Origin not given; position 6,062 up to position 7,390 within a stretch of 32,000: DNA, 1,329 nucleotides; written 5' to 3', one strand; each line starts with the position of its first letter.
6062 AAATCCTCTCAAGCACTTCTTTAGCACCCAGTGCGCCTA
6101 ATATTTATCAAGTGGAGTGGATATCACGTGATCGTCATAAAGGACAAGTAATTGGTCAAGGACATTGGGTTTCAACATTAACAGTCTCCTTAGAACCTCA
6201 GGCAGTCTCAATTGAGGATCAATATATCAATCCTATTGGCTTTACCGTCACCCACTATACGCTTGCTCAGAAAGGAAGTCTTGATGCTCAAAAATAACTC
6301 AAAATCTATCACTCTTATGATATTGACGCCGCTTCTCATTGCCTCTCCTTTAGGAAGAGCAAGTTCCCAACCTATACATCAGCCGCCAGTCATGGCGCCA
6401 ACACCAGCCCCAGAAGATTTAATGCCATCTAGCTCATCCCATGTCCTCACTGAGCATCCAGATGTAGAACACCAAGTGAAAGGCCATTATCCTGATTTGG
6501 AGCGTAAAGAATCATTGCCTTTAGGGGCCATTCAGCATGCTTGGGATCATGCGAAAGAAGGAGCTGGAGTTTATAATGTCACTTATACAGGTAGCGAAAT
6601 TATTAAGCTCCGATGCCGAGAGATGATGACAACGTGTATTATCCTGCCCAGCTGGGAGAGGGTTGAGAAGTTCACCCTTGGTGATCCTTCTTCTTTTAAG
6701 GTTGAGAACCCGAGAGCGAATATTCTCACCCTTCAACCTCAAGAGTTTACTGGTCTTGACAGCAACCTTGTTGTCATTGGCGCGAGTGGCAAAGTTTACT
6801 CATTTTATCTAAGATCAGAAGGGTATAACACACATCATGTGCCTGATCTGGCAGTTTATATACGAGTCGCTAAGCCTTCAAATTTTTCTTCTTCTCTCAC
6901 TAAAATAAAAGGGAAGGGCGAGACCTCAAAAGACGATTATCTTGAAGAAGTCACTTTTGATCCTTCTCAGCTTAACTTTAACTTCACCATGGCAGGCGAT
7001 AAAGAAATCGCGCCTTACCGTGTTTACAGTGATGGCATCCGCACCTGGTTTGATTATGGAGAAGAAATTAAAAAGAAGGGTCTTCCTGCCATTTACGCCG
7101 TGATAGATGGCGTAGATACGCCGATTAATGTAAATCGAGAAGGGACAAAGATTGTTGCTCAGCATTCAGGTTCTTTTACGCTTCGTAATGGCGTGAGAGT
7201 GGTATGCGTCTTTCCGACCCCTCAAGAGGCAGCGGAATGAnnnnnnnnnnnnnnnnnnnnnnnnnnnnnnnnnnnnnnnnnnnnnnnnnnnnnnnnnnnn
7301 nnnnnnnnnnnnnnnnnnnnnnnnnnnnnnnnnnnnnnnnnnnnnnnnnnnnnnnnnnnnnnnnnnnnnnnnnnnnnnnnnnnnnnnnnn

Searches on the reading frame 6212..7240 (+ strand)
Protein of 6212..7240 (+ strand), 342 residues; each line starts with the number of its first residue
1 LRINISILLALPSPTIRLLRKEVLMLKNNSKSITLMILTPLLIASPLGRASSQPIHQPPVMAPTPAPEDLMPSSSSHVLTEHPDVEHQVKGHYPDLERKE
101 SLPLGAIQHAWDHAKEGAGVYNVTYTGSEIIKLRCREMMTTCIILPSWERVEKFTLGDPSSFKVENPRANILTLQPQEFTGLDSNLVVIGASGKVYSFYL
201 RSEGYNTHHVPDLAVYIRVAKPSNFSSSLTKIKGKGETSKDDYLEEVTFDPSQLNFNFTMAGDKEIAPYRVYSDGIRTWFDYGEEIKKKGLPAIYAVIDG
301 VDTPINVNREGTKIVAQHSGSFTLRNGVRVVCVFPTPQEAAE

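Call 4: search_protein_families(library=pfam, proteins=[window:6212-7240:+], max_evalue=0.01)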
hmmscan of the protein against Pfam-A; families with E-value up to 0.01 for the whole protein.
window:6212-7240:+ (342 aa): 1 family
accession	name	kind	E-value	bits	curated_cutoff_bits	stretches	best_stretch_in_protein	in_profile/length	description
PF03524.21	CagX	-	1e-28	101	34.2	1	121-334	4-196/198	Conjugal transfer protein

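Call 59: search_solved_structures(query=window:6212-7237:+, max_evalue=0.01)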
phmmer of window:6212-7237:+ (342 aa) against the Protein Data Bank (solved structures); distinct sequences matched with E-value up to 0.01: 1.
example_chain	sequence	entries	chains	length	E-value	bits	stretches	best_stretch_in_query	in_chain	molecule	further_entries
7o3j_B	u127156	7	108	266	6.9e-05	25.4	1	121-334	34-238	TrwF protein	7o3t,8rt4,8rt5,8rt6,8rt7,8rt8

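Call 61: search_solved_structures(query=window:6212-7237:+, max_evalue=10)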
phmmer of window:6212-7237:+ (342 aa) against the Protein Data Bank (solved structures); distinct sequences matched with E-value up to 10: 2.
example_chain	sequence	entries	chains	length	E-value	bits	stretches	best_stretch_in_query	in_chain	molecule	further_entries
7o3j_B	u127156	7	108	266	6.9e-05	25.4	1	121-334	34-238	TrwF protein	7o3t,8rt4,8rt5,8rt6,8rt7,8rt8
6ei6_A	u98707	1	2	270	1.5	11.1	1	199-275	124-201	Coiled-coil and C2 domain-containing protein 1-like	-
